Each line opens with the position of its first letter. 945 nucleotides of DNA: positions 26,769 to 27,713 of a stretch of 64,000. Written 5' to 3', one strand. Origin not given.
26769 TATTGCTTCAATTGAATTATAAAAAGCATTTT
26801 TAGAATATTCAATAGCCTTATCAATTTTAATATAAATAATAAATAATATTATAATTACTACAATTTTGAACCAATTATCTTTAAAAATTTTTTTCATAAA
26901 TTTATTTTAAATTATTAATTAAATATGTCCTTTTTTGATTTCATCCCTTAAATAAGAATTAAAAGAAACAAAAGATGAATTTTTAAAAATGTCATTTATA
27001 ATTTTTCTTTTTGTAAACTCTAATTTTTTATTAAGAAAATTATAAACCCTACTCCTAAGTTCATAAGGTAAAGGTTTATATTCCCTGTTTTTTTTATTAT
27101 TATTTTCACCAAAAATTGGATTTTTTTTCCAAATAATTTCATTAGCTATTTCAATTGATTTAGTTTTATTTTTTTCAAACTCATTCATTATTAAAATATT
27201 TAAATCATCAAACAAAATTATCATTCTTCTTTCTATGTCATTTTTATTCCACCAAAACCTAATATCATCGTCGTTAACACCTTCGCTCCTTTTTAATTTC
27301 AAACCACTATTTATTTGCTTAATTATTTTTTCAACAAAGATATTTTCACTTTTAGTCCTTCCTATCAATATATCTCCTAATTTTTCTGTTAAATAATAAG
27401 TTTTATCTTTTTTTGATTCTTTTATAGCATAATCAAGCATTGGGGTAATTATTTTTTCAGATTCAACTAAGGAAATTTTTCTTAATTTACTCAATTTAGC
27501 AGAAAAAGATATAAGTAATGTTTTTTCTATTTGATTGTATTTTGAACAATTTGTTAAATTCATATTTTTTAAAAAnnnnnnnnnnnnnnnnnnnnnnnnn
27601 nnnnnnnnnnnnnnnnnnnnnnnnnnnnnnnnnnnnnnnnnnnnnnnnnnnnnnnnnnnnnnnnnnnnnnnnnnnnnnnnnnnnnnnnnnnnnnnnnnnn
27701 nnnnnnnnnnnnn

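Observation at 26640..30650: IS-flanked three-gene cassette: GHKL-ATPase/DUF3883-nuclease giant protein + 214-aa protein + Cys-heptad peptide (candidate uncharacterised conflict/defence module)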

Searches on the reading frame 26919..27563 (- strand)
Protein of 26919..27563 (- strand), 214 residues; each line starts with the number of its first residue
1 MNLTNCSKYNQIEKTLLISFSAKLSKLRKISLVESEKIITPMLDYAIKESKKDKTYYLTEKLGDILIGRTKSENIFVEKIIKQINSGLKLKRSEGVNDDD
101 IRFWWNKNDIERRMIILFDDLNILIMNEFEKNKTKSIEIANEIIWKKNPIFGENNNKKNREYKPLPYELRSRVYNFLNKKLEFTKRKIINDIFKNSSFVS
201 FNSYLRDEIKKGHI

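Call 3: search_protein_families(library=pfam, proteins=[window:26919-27563:-], max_evalue=0.01)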
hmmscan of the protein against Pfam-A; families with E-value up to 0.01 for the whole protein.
window:26919-27563:- (214 aa): 0 families

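Call 4: search_protein_families(library=padloc, proteins=[window:26919-27563:-], max_evalue=0.1)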
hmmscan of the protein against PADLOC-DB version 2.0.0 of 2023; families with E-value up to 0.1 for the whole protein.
window:26919-27563:- (214 aa): 0 families

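Call 5: search_protein_families(library=ncbifam, proteins=[window:26919-27563:-], max_evalue=0.1)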
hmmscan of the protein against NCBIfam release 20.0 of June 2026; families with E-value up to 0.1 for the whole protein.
window:26919-27563:- (214 aa): 0 families

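Call 25: find_homologous_proteins(query=window:26919-27563:-, max_evalue=0.001)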
Query window:26919-27563:- (214 aa): 2 proteins with E <= 0.001 among 440 candidates.
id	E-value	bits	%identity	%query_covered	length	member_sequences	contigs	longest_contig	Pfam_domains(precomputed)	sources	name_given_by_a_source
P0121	7.0e-130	449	100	100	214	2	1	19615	-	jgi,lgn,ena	-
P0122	5.1e-83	296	99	69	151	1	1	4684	-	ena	-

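Call 28: search_protein_families(library=phrogs, proteins=[window:26919-27563:-], max_evalue=0.01)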
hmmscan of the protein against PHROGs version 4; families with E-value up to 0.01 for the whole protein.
window:26919-27563:- (214 aa): 0 families

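Call 35: search_protein_representatives(alignment_id=A1)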
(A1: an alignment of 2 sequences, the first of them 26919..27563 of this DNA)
Query: 2 sequences, 222 profile positions. Proteins with E-value up to 0.001 (for the whole library): 669; up to 1e-10: 436; up to 1e-30: 114. The best 150 are listed.
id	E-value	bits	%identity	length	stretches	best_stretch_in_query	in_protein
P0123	1.9e-75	269.7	-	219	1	1-222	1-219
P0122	6.1e-75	268.0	-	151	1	1-153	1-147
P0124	8.1e-67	241.4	-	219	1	1-222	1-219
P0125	7.0e-65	235.1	-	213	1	1-222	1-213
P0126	3.4e-58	213.2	-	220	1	1-222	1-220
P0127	7.2e-57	208.9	-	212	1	1-220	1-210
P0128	9.0e-55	202.0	-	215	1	1-222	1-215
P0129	6.4e-54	199.2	-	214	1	1-222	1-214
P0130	1.5e-53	198.1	-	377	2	29-221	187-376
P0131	2.3e-52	194.2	-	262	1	7-222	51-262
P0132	3.5e-52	193.6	-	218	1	7-222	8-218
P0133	4.1e-52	193.3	-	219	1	6-222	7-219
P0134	8.3e-52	192.3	-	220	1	1-222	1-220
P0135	1.9e-51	191.2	-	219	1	1-222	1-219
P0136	9.7e-51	188.8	-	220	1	8-222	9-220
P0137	5.2e-50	186.5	-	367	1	40-221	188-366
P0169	2.5e-38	148.3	-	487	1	18-222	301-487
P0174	1.1e-37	146.1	-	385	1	9-222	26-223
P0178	7.0e-37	143.5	-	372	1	12-222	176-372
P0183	3.2e-36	141.4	-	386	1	7-221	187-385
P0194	4.7e-35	137.6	-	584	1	8-221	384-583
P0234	8.4e-31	123.7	-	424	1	8-222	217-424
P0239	1.3e-30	123.0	-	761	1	15-222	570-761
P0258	9.8e-29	116.9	-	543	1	12-222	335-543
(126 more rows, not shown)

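Call 36: search_protein_families(library=pfam, proteins=[P0130, P0137, P0169, P0194, P0239, P0258, P0234, P0183, P0178, P0174], max_evalue=0.01)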
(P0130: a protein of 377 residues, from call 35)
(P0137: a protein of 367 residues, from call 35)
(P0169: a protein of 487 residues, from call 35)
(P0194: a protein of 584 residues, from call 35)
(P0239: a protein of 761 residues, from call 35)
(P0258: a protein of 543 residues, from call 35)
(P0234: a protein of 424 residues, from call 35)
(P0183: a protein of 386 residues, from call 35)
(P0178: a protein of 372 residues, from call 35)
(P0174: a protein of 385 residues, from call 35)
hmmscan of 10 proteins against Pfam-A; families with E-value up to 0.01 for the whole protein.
P0130 (377 aa): 0 families

P0137 (367 aa): 1 family
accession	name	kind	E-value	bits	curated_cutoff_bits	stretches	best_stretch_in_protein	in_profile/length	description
PF14952.11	zf-tcix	-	0.0086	16.1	31.2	0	2-17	12-27/42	Putative treble-clef, zinc-finger, Zn-binding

P0169 (487 aa): 5 families
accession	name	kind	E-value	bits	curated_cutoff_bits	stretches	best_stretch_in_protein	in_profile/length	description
PF00535.33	Glycos_transf_2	-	4.2e-35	121.6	23.3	1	18-174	1-165/168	Glycosyl transferase family 2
PF13641.12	Glyco_tranf_2_3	-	1.8e-18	67.9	27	1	17-220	3-209/230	Glycosyltransferase like family 2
PF10111.15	Glyco_tranf_2_2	-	5.3e-12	46.2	27.3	1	18-197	1-200/276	Glycosyltransferase like family 2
PF02709.20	Glyco_transf_7C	-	0.00018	21.5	23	1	167-208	25-67/78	N-terminal domain of galactosyltransferase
PF13632.12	Glyco_trans_2_3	-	0.0018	18.6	27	1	101-222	3-131/198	Glycosyl transferase family group 2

P0194 (584 aa): 0 families

P0239 (761 aa): 5 families
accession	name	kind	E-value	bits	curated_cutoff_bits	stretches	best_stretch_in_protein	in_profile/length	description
PF00535.33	Glycos_transf_2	-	1.9e-38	132.5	23.3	1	289-445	1-164/168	Glycosyl transferase family 2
PF13641.12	Glyco_tranf_2_3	-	3.8e-17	63.5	27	1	286-484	2-209/230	Glycosyltransferase like family 2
PF10111.15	Glyco_tranf_2_2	-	5.4e-14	52.8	27.3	1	289-492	1-222/276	Glycosyltransferase like family 2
PF02709.20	Glyco_transf_7C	-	1.3e-05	25.2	23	1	428-480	14-67/78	N-terminal domain of galactosyltransferase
PF13632.12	Glyco_trans_2_3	-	0.00099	19.4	27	1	370-492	1-129/198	Glycosyl transferase family group 2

P0258 (543 aa): 2 families
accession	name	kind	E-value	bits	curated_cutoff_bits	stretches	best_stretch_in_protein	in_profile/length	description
PF05099.18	TerB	-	1.6e-10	41.7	24.4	1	51-157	4-110/118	Tellurite resistance protein TerB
PF00226.36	DnaJ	-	2.3e-10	40.9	27.8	1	189-250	1-55/63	DnaJ domain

P0234 (424 aa): 0 families

P0183 (386 aa): 0 families

P0178 (372 aa): 0 families

P0174 (385 aa): 0 families

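Call 42: find_related_loci(query=A4, collection=genome_contigs, flank=8000)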
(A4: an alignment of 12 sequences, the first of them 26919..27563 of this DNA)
Query A4 (214 aa) in genome_contigs; peptide patterns used: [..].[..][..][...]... (x = any residue, [..] = any of these).
67 stretches matched a pattern; 33 encode a relative of the query (tblastn E <= 1e-3); 33 distinct loci.
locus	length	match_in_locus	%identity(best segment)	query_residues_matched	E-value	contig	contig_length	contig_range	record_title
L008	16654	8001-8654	37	1-214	2e-40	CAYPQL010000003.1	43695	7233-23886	MAG TPA_asm: uncultured Candidatus Saccharibacteria bacterium isolate SRP256446_co1_206 genome assembly, contig: NODE_11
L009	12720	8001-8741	36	1-214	3e-34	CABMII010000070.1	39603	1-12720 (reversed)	uncultured archaeon isolate LFW-280_4 genome assembly, contig: LFW2804_161, whole genome shotgun sequence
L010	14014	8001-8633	39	7-214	8e-34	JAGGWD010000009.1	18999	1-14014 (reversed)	MAG: bacterium isolate AUK117 PB_MBMC_071_c_000000000005, whole genome shotgun sequence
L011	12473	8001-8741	36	1-214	5e-33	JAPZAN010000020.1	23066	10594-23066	MAG: Candidatus Methanoperedens sp. isolate SRVP18_hole-7m-from-trench_1_80cm_43_82 SRVP18_hole-7m-from-trench_1_80cm_sc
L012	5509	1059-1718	33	1-214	8e-33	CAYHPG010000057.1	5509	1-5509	MAG TPA_asm: uncultured Gammaproteobacteria bacterium isolate ERP119705_co14_260 genome assembly, contig: NODE_27543_len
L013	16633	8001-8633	36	2-214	5e-32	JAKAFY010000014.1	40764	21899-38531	MAG: bacterium isolate WY2.bin139 NODE_1206_length_40764_cov_1.906735, whole genome shotgun sequence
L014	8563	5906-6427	36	42-214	7e-31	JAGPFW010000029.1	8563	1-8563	Patescibacteria group bacterium isolate Gw_SlDig_bin_207 Gw_SlDig_17006_length_8563_cov_5.245021, whole genome shotgun s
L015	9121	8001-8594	35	2-214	6e-28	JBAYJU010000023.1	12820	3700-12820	MAG: Candidatus Paceibacterota bacterium isolate SO_2016_GW1_63 scaffold08589_OW334_2016, whole genome shotgun sequence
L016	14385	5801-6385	31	12-214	5e-26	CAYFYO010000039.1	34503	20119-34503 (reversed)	MAG TPA_asm: uncultured Thermodesulfobacteriota bacterium isolate ERP108616_co2_127 genome assembly, contig: NODE_1502_l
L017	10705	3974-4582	31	4-214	1e-25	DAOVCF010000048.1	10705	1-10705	MAG TPA_asm: Candidatus Stahlbacteria bacterium isolate CSMAG_1024 CSMAG_1024_k141_603803_length_10705_cov_20.0000, whol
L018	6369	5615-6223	29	4-214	9e-25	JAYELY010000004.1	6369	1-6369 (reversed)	MAG: candidate division WOR-3 bacterium isolate MAG095 MAG095_4, whole genome shotgun sequence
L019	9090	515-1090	31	7-212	7e-24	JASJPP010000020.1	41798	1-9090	MAG: Patescibacteria group bacterium isolate MAG_93 NODE_447_length_41798_cov_53.095800, whole genome shotgun sequence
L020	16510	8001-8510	35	35-214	2e-23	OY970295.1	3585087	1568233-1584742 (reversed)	MAG: Thermodesulfovibrionales bacterium isolate MFD01299.bin.c.3 genome assembly, chromosome: 1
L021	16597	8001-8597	32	1-214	2e-23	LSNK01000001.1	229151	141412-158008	MAG: Parcubacteria group bacterium M6-OD1-1 Contig2456, whole genome shotgun sequence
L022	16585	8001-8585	34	10-214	1e-21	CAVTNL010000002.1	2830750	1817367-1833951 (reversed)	MAG: uncultured Nitrospiraceae bacterium isolate MFD04752.bin.2.24 genome assembly, contig: contig_11909, whole genome s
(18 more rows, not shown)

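Call 45: predict_structure(alignment_id=A3)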
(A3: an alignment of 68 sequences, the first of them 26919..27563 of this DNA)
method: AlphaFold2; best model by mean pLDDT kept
length: 214 residues; sequences in the alignment: 68
mean_pLDDT: 92.6   pTM: 0.88
mean pLDDT of the five models: 92.6, 91.9, 91.9, 91.9, 91.8
residues with pLDDT >= 90: 179; 70-90: 23; 50-70: 8; < 50: 4
segments of 3 or more residues with pLDDT < 50: 1-4
pLDDT, mean of each block of 10 residues (from residue 1): 67 97 97 98 98 95 97 95 95 97 98 98 96 96 94 82 95 94 74 82 95 96
secondary structure, 60 per line:
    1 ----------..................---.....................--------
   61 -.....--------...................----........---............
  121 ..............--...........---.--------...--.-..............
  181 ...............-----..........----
elements in order: H11-28 H32-52 H62-66 H75-93 H98-105 H109-134 H137-147 H167-195 H201-210

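Call 46: find_related_loci(query=A4, collection=viral_contigs, flank=8000)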
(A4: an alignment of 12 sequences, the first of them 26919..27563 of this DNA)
Query A4 (214 aa) in viral_contigs; peptide patterns used: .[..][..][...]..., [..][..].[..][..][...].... (x = any residue, [..] = any of these).
46 stretches matched a pattern, but none encodes a relative of the query by tblastn (E <= 1e-3).

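Call 49: search_protein_families(library=pfam, alignment_id=A3, max_evalue=0.01)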
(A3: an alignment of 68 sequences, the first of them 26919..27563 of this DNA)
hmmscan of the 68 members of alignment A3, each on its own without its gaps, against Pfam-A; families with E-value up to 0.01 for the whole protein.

A. member 1, window:26919-27563:- (214 aa): 0 families

B. families by the number of members that match (of 68 scanned): 6 families
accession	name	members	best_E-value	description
PF06386.16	GvpL_GvpF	1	7.5e-05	Gas vesicle synthesis protein GvpL/GvpF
PF16309.10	DUF4951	1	0.00062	Domain of unknown function (DUF4951)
PF18580.7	HTH_SUN2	1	0.0041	SUN2 helix-turn-helix domain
PF18175.6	HU-CCDC81_bac_2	1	0.0079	CCDC81-like prokaryotic HU domain 2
PF24276.1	DUF7469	1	0.008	Family of unknown function (DUF7469)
PF11944.13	DUF3461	1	0.0081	Protein of unknown function (DUF3461)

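Call 87: search_solved_structures(query=A3, max_evalue=5)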
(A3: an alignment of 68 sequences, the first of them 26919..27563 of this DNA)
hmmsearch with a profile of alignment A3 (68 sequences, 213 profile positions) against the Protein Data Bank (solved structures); distinct sequences matched with E-value up to 5: 4.
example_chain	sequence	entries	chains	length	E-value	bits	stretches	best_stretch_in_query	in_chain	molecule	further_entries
6egc_A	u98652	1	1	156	0.093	15.8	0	68-103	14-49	SC_2L4HC2_23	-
5cwc_A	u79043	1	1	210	0.41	13.7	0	7-55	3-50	Designed helical repeat protein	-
5cwd_A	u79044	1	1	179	0.71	12.9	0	7-59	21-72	Designed helical repeat protein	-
2lse_A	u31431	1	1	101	1.6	11.7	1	11-90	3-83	Four Helix Bundle Protein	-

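Call 88: fold_search(model_id=the predicted structure, library=viral)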
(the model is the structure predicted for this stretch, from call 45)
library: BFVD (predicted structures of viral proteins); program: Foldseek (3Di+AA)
matches with E <= 10: 55; with E <= 0.001: 0
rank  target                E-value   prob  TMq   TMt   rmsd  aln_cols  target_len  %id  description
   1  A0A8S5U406            1.4e+00  0.04  0.13  0.09  40.1       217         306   14  Uncharacterized protein [Podoviridae sp. ctP1X6]
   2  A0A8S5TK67            1.8e+00  0.05  0.16  0.13  21.9       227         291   17  Uncharacterized protein [Siphoviridae sp. ctwQT14]
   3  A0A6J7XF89            2.1e+00  0.08  0.16  0.22  16.8       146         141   12  Uncharacterized protein [uncultured Caudovirales phage]
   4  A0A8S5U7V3            2.2e+00  0.05  0.17  0.16  22.3       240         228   16  Uncharacterized protein [Podoviridae sp. ctdet19]
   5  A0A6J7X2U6            2.3e+00  0.03  0.14  0.12  26.9       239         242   10  Uncharacterized protein [uncultured Caudovirales phage]
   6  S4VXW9                2.8e+00  0.08  0.17  0.09  13.3       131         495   11  Uncharacterized protein [Pandoravirus salinus]
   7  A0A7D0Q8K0            3.1e+00  0.04  0.17  0.19  16.6       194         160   16  (no name in the UniProt tables at hand)
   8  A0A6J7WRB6            3.2e+00  0.04  0.17  0.06  21.0       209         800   10  COG5412 Phage-related protein [uncultured Caudovirales phage]
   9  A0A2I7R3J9            3.6e+00  0.02  0.14  0.05  33.4       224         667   14  (no name in the UniProt tables at hand)
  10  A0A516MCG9            3.9e+00  0.04  0.12  0.18  14.2       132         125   14  (no name in the UniProt tables at hand)
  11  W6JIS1                3.9e+00  0.02  0.14  0.13  21.2       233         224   10  Uncharacterized protein [Alphaentomopoxvirus acuprea]
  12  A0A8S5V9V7            4.1e+00  0.03  0.17  0.17  19.2       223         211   15  Uncharacterized protein [Ackermannviridae sp. ctUml7]
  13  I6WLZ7                4.4e+00  0.20  0.22  0.46   8.9       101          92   16  Uncharacterized protein [Aeromonas phage CC2]
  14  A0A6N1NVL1            4.6e+00  0.05  0.16  0.05  22.7       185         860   14  Uncharacterized protein [Tupanvirus soda lake]
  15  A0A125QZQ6            4.6e+00  0.04  0.21  0.18  15.1       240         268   13  Virion protein [Glossina hytrovirus (isolate Glossina pallidipes/Ethiopia/Seibersdorf/-)]
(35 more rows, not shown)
